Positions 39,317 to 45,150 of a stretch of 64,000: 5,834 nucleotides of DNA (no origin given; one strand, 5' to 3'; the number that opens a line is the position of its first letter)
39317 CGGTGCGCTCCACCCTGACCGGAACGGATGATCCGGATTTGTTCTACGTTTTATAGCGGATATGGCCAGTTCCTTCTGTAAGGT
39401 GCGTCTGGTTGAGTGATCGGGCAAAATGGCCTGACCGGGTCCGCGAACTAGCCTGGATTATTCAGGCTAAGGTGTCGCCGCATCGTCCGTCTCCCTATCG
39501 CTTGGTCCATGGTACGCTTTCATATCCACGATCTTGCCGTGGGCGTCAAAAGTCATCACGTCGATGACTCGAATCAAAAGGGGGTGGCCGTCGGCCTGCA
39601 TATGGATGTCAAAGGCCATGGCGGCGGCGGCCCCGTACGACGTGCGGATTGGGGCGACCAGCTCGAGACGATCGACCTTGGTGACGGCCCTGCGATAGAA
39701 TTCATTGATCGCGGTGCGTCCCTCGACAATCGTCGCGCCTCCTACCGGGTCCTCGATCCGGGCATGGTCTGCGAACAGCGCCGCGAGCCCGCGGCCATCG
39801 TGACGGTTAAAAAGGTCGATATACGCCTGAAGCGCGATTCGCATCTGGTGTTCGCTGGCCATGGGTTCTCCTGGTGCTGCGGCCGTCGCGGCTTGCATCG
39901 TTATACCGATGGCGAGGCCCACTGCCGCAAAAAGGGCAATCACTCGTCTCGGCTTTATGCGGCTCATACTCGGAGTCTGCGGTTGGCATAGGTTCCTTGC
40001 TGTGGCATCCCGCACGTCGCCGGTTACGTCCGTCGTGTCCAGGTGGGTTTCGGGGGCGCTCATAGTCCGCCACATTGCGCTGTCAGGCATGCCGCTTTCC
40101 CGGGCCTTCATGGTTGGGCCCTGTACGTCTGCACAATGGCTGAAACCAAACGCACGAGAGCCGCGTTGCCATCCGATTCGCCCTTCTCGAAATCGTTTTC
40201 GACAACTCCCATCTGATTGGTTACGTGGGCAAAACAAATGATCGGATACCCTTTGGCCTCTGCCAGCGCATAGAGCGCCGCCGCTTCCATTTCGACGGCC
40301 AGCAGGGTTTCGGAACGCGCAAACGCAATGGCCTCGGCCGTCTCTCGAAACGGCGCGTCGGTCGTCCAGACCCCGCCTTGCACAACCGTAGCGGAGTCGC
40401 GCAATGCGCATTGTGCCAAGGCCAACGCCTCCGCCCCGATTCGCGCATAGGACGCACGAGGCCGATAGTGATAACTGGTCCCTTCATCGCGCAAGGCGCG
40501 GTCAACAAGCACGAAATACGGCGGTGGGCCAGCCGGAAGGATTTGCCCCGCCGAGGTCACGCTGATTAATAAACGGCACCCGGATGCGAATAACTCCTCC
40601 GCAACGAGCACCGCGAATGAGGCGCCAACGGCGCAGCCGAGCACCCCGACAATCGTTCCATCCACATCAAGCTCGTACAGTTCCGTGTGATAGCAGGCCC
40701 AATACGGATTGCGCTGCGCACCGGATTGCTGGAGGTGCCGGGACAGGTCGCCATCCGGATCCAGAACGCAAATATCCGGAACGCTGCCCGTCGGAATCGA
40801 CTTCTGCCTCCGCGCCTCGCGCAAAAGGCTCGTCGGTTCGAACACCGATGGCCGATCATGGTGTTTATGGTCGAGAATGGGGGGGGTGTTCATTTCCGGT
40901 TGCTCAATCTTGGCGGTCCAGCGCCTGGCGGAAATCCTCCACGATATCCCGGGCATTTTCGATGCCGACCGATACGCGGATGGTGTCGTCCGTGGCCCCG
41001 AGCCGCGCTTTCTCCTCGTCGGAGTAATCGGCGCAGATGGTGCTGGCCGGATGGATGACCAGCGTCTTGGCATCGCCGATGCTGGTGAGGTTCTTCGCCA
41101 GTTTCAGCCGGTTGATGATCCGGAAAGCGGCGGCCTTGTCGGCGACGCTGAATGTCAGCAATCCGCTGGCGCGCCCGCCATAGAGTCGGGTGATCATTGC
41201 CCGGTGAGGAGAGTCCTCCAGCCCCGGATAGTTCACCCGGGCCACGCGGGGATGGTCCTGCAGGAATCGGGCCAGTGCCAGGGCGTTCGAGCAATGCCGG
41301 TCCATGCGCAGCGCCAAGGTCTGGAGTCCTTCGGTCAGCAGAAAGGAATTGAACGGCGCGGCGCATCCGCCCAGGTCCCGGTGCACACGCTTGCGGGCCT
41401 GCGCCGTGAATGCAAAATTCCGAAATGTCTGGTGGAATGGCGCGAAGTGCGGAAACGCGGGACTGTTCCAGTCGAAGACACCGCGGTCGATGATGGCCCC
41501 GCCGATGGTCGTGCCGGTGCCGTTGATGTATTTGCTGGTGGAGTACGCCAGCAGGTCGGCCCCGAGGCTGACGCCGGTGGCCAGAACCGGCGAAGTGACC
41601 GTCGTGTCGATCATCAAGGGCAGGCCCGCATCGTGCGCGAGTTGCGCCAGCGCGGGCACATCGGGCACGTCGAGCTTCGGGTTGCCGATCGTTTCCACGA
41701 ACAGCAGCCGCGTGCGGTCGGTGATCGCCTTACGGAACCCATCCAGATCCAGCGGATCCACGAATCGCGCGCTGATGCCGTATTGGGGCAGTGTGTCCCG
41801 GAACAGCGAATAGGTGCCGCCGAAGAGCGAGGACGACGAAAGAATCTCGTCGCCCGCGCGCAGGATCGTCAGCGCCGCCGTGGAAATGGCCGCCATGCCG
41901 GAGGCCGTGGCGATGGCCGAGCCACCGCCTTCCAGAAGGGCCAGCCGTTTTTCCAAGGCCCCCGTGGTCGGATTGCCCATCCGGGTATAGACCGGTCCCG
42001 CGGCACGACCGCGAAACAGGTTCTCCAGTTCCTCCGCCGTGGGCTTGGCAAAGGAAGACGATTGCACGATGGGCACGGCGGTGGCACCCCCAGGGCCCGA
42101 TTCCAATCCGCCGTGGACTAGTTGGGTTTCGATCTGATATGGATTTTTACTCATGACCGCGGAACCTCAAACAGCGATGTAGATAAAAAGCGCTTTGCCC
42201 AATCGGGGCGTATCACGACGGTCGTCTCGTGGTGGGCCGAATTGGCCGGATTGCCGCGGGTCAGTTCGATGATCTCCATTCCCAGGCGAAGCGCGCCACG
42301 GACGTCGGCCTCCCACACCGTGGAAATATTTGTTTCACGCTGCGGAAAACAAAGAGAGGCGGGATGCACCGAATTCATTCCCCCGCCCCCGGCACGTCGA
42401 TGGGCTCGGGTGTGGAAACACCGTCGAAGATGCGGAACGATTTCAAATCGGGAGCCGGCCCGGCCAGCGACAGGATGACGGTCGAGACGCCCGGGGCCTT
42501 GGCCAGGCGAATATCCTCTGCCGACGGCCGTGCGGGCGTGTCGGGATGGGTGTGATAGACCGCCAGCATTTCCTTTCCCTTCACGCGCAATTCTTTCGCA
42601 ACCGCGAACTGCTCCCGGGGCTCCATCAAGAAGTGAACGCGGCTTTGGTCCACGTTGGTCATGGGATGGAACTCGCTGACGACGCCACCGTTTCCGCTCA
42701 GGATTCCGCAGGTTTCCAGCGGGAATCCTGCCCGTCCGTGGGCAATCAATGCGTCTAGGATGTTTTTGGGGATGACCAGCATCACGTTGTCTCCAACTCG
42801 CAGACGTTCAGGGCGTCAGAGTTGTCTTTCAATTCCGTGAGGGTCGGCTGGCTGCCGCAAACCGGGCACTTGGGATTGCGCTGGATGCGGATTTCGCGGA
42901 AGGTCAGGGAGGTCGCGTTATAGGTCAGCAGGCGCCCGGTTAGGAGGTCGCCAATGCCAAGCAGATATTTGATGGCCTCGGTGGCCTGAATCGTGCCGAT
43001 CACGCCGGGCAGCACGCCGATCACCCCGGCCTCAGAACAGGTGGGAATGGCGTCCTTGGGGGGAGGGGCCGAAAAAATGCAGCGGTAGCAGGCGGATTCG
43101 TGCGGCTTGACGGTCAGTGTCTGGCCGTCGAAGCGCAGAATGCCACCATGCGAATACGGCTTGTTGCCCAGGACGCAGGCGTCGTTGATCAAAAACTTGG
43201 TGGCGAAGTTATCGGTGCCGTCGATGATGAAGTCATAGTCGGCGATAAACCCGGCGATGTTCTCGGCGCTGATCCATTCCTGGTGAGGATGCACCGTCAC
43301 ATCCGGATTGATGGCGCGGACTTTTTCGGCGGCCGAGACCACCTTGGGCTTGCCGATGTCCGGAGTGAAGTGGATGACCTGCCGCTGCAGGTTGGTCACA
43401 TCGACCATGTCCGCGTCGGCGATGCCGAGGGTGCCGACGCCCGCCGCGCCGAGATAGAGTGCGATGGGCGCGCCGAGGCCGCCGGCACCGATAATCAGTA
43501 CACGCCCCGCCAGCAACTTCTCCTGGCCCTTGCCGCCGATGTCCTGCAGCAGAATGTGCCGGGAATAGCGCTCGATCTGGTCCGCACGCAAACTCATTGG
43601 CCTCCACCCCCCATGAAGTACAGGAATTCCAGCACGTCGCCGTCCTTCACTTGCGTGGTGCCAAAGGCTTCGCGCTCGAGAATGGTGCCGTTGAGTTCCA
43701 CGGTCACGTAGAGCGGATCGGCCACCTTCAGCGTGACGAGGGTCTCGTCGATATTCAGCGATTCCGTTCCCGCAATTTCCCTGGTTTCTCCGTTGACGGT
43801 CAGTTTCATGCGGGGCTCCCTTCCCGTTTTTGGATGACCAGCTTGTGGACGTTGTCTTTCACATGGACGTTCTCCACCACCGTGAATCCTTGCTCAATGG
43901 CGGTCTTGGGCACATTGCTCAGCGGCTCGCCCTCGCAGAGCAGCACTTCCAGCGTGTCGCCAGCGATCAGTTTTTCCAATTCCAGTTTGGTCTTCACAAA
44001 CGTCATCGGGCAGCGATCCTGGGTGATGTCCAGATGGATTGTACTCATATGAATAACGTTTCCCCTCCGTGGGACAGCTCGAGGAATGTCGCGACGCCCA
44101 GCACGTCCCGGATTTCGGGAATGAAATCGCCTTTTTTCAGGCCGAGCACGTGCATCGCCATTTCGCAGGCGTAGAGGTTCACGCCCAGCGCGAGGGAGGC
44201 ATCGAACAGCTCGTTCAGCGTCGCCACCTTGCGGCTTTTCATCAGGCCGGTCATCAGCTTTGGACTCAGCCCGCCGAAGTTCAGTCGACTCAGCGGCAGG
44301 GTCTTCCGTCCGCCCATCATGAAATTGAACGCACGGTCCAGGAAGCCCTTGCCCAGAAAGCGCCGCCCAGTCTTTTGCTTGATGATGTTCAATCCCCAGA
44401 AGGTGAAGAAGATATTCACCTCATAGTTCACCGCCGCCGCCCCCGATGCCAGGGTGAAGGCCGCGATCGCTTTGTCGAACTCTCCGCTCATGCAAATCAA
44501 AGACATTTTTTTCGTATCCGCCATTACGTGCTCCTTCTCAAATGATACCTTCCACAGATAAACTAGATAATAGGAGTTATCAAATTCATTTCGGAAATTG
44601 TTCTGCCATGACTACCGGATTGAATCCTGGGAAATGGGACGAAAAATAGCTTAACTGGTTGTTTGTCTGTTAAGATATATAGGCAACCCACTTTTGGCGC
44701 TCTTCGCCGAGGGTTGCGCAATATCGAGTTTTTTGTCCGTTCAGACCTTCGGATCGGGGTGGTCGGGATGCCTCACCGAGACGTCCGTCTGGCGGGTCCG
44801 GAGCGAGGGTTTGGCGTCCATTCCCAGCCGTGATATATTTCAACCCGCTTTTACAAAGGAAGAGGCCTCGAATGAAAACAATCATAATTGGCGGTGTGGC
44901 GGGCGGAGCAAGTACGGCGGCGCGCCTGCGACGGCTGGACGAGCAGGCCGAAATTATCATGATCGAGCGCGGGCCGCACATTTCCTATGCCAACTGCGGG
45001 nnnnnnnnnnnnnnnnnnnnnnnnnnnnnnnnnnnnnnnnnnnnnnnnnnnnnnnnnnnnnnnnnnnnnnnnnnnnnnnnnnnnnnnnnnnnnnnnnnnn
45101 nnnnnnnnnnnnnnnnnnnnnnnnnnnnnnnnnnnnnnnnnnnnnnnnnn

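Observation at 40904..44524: Protein-thiocarboxylate (HcyS/HcyF/HcyD-like) homocysteine pathway linked to TusA and DsrE sulfur-relay genes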

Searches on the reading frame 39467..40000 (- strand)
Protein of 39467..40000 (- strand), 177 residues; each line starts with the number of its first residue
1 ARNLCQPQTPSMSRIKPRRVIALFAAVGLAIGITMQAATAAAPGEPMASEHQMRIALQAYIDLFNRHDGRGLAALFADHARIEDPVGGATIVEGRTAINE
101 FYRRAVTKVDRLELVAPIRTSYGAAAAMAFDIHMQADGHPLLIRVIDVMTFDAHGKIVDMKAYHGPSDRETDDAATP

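Call 3: search_protein_families(library=pfam, proteins=[window:39467-40000:-])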
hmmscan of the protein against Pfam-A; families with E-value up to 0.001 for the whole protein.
window:39467-40000:- (177 aa): 2 families
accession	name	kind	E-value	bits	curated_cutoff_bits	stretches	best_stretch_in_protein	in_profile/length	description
PF12680.13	SnoaL_2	-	1.7e-14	54.7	27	1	58-160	2-102/102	SnoaL-like domain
PF02136.26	NTF2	-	0.00032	21.6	21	1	56-104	5-51/116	Nuclear transport factor 2 (NTF2) domain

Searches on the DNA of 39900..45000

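Call 5: search_rna_families(source=window, start=39900, end=45000, threshold=evalue, max_evalue=1, show_alignments=2)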
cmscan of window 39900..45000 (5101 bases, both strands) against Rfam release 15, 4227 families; matches with E-value up to 1: 1.
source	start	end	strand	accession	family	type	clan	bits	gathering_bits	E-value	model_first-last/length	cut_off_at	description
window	44891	45000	-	RF02819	V_AS7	Gene; antisense;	-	41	90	1.7e-05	60-169/169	5'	Vibrio RNA AS7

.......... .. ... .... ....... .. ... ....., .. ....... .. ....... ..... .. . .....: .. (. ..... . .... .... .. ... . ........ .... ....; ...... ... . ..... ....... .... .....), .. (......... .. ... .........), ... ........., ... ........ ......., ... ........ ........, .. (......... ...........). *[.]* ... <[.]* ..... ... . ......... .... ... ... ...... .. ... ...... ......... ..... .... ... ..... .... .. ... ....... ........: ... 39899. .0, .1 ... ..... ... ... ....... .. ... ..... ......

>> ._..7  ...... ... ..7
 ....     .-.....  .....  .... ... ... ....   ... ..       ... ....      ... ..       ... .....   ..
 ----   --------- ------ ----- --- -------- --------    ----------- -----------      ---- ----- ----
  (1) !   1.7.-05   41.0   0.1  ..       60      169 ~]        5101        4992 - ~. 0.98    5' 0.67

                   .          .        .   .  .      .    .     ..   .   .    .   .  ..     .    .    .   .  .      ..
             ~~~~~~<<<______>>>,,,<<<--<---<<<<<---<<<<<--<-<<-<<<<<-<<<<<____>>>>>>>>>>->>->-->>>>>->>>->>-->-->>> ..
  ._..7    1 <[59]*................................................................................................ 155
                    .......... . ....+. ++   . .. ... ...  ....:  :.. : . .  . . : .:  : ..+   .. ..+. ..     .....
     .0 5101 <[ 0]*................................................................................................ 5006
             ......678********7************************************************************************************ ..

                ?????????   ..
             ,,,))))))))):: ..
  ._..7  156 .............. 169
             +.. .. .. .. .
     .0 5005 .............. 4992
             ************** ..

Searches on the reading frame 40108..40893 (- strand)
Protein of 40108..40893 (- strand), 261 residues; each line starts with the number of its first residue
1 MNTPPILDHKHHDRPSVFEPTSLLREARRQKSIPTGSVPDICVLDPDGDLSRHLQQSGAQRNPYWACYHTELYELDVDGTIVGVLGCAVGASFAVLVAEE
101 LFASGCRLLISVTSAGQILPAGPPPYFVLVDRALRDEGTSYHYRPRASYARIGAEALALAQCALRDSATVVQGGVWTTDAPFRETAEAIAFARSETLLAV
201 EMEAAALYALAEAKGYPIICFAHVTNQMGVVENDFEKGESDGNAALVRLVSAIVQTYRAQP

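Call 3: search_protein_families(library=pfam, proteins=[window:40108-40893:-])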
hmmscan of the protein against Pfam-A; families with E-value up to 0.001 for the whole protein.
window:40108-40893:- (261 aa): 1 family
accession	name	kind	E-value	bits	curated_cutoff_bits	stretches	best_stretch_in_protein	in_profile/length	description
PF01048.26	PNP_UDP_1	-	3.9e-25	89.1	25.1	1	70-254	32-232/233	Phosphorylase superfamily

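Call 17: search_protein_families(library=ncbifam, proteins=[window:40108-40893:-], max_evalue=0.001)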
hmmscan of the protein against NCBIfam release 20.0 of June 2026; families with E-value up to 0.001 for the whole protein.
window:40108-40893:- (261 aa): 6 families
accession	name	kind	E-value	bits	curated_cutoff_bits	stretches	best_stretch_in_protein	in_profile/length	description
NF004489.0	PRK05819.1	subfamily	6.4e-08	32.1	230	1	79-228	55-207/236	DeoD-type purine-nucleoside phosphorylase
TIGR03468.1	HpnG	hypoth_equivalog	1.3e-07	31.4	187.1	1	83-251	23-183/212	hopanoid-associated phosphorylase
TIGR00107.1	deoD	equivalog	2.3e-07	30.6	232.25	1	105-228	78-203/232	purine-nucleoside phosphorylase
NF009914.0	PRK13374.1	subfamily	9.8e-06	25.3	338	1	78-226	54-205/235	DeoD-type purine-nucleoside phosphorylase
TIGR01718.1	Uridine-psphlse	equivalog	1.1e-05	24.9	280.3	1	73-214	46-201/245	uridine phosphorylase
NF008383.0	PRK11178.1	equivalog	0.00099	18.4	262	0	72-165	52-146/254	uridine phosphorylase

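Call 35: search_solved_structures(query=window:40108-40893:-, max_evalue=0.01)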
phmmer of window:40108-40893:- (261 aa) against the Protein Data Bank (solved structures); distinct sequences matched with E-value up to 0.01: 17.
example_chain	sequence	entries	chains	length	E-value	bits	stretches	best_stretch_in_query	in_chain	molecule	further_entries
4m3n_A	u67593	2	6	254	8.8e-08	35.1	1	9-228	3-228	Purine nucleoside phosphorylase DeoD-type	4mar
1odi_A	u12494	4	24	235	2.3e-07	33.8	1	78-232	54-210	PURINE NUCLEOSIDE PHOSPHORYLASE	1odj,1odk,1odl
1jds_A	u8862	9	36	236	1.3e-06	31.3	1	76-246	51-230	5'-METHYLTHIOADENOSINE PHOSPHORYLASE | 5'-deoxy-5'-methylthioadenosine phosphorylase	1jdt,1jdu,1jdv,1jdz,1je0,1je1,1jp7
5lhv_A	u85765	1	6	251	4.7e-06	29.5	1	48-182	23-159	Uridine phosphorylase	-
4g8j_A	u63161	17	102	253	4.8e-06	29.5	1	48-182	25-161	Uridine phosphorylase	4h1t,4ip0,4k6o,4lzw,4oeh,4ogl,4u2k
3o6v_A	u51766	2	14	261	5.1e-06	29.4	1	48-182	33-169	Uridine phosphorylase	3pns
4lnh_A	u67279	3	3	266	2.2e-05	27.3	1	78-238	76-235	Uridine phosphorylase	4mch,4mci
3uay_A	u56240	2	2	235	0.00024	23.9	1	79-232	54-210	Purine nucleoside phosphorylase deoD-type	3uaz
7q2w_DDD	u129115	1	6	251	0.00035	23.3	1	73-224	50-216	Uridine phosphorylase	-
2ac7_A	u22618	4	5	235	0.00082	22.2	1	79-228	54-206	Purine nucleoside phosphorylase | Purine nucleoside phosphorylase deoD-type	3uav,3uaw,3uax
1xe3_A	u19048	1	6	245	0.00089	22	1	79-228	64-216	purine nucleoside phosphorylase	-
4r2w_A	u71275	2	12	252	0.00093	22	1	73-224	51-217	Uridine phosphorylase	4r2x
7q30_DDD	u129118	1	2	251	0.001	21.8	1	73-224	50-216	Uridine phosphorylase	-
8d38_A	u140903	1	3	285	0.0014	21.3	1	79-222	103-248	Purine nucleoside phosphorylase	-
4tym_A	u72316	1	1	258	0.0027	20.4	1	78-235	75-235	Purine nucleoside phosphorylase DeoD-type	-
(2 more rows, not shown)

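Call 65: find_homologous_proteins(query=window:40108-40893:-, max_evalue=0.00001)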
Query window:40108-40893:- (261 aa): 8000 proteins with E <= 0.00001 among 8000 candidates; the best 120 are listed.
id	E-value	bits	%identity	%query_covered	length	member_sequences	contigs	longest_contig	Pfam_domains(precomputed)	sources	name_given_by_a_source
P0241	5.0e-171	585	100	100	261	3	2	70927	PF01048.27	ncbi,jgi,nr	ncbi:MAG: nucleoside phosphorylase [Kiritimatiellae bacterium]|jgi:uridine phosphorylase|nr:nucleosi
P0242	1.4e-142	492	84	99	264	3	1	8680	PF01048.27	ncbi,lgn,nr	ncbi:MAG: nucleoside phosphorylase [Kiritimatiellae bacterium]|nr:nucleoside phosphorylase [Kiritima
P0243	4.3e-136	470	79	99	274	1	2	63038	PF01048.27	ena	-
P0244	2.6e-135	468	79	98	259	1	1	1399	PF01048.27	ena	-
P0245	5.4e-135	467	79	100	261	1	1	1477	PF01048.27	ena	-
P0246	3.2e-134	464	79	99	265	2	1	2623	PF01048.27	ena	-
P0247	1.4e-133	462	78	99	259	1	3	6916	PF01048.27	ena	-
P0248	1.4e-133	462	78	100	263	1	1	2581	PF01048.27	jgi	jgi:uridine phosphorylase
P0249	1.4e-133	462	79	100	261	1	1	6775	PF01048.27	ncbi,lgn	-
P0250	7.6e-133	460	79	98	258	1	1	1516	PF01048.27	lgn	-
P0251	2.7e-132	458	78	100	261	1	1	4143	PF01048.27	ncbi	-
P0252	9.9e-132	456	77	98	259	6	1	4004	PF01048.27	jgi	jgi:uridine phosphorylase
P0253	1.0e-130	453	77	98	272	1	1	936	PF01048.27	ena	-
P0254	1.3e-130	452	77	98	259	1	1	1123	PF01048.27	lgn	-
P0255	2.5e-130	451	77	98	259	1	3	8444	PF01048.27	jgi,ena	-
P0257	1.4e-128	446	76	98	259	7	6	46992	PF01048.27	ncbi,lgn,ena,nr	ncbi:MAG: uridine phosphorylase [Lentisphaerae bacterium RIFOXYB12_FULL_60_10]|nr:MAG: uridine phosp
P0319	5.2e-116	405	71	96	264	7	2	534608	PF01048.27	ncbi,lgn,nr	ncbi:MAG: uridine phosphorylase [Gammaproteobacteria bacterium]|nr:MAG: uridine phosphorylase [Gamma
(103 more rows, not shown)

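Call 66: find_encoding_contigs(protein=P0257, flank=5000, max_places=2)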
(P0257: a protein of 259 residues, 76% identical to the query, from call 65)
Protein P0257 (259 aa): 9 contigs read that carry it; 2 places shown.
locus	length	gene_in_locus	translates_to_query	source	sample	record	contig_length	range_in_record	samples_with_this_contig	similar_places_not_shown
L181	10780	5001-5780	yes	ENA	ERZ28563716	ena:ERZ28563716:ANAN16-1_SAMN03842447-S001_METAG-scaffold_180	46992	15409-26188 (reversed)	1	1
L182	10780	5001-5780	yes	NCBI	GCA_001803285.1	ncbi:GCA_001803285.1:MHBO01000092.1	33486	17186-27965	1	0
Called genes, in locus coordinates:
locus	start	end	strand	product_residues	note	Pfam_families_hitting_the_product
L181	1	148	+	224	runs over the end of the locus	PF01022:HTH_5, PF12840:HTH_20, PF00581:Rhodanese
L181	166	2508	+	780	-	PF03176:MMPL, PF02460:Patched, PF12349:Sterol-sensing, PF03176:MMPL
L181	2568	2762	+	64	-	PF11127:YgaP-like_TM (weak)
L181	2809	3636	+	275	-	PF07044:DUF1329 (faint), PF17131:TP_0789-like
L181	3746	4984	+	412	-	PF00070:Pyr_redox (faint), PF07992:Pyr_redox_2, PF21706:FCSD_central (weak)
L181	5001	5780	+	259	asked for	PF01048:PNP_UDP_1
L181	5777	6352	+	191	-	PF06325:PrmA (weak), PF01209:Ubie_methyltran (weak), PF13489:Methyltransf_23, PF05175:MTS (weak), PF13649:Methyltransf_25, PF13847:Methyltransf_31, PF08241:Methyltransf_11, PF08242:Methyltransf_12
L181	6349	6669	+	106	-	PF02635:DsrE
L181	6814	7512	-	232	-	PF13386:DsbD_2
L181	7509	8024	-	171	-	-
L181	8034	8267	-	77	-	PF13192:Thioredoxin_3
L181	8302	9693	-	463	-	PF03773:ArsP_1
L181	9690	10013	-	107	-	PF12840:HTH_20 (weak), PF01022:HTH_5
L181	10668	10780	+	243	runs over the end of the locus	PF00702:Hydrolase, PF12710:HAD (weak), PF13419:HAD_2, PF13242:Hydrolase_like (weak)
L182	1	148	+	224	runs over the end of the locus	PF01022:HTH_5, PF12840:HTH_20, PF00581:Rhodanese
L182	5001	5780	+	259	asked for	PF01048:PNP_UDP_1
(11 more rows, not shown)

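Call 67: find_encoding_contigs(protein=P0319, flank=5000, max_places=1)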
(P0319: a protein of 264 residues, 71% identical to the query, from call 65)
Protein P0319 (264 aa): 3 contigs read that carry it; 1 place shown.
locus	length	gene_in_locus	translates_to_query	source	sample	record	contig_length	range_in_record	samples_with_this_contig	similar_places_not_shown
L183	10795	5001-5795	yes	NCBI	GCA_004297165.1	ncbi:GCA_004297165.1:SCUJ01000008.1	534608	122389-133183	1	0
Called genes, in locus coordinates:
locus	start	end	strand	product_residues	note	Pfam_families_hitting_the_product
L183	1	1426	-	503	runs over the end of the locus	PF01565:FAD_binding_4, PF02913:FAD-oxidase_C (weak)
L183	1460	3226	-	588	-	PF02730:AFOR_N, PF01314:AFOR_C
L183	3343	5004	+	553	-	PF02129:Peptidase_S15, PF08530:PepX_C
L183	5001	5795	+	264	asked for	PF01048:PNP_UDP_1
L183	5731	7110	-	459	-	PF00083:Sugar_tr, PF07690:MFS_1, PF06779:MFS_4 (weak), PF07690:MFS_1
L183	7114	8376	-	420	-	PF01208:URO-D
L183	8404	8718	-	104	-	PF04993:TfoX_N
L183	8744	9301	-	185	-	PF13577:SnoaL_4, PF14534:DUF4440, PF12680:SnoaL_2 (weak)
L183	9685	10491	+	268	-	PF00106:adh_short, PF08659:KR (weak), PF13561:adh_short_C2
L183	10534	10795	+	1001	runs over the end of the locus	PF01590:GAF (weak), PF13185:GAF_2, PF00989:PAS (weak), PF08447:PAS_3, PF08448:PAS_4, PF13426:PAS_9, PF00990:GGDEF, PF00563:EAL, +1 more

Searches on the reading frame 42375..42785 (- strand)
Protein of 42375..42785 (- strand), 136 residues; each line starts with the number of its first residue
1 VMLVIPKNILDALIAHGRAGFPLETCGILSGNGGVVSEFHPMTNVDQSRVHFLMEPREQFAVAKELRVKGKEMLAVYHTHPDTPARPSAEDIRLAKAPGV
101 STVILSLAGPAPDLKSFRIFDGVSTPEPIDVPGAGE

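Call 3: search_protein_families(library=pfam, proteins=[window:42375-42785:-])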
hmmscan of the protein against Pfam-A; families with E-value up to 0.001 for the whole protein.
window:42375-42785:- (136 aa): 1 family
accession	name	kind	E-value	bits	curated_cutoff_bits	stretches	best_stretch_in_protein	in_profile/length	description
PF14464.11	Prok-JAB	-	1.7e-26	92.8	25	1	6-118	1-112/114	Prokaryotic homologs of the JAB domain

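Call 17: search_protein_families(library=ncbifam, proteins=[window:42375-42785:-], max_evalue=0.001)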
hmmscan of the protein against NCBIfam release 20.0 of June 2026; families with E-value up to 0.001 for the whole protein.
window:42375-42785:- (136 aa): 1 family
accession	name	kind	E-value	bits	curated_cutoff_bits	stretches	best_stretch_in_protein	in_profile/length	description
NF041370.1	desamp_Halo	equivalog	2e-19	69.8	130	1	3-118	1-120/133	desampylase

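Call 58: search_solved_structures(query=window:42375-42785:-, max_evalue=0.001)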
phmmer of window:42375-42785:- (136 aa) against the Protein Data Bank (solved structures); distinct sequences matched with E-value up to 0.001: 4.
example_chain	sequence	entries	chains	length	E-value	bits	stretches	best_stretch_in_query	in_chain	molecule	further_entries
2kks_A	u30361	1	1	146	3.5e-28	101.5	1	2-127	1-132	Uncharacterized protein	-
2kcq_A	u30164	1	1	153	2.2e-13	53.6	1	7-114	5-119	Mov34/MPN/PAD-1 family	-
5lda_A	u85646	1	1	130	4e-07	33.4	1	3-100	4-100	JAMM1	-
5ld9_A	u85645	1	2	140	5.3e-07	33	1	3-100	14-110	JAMM1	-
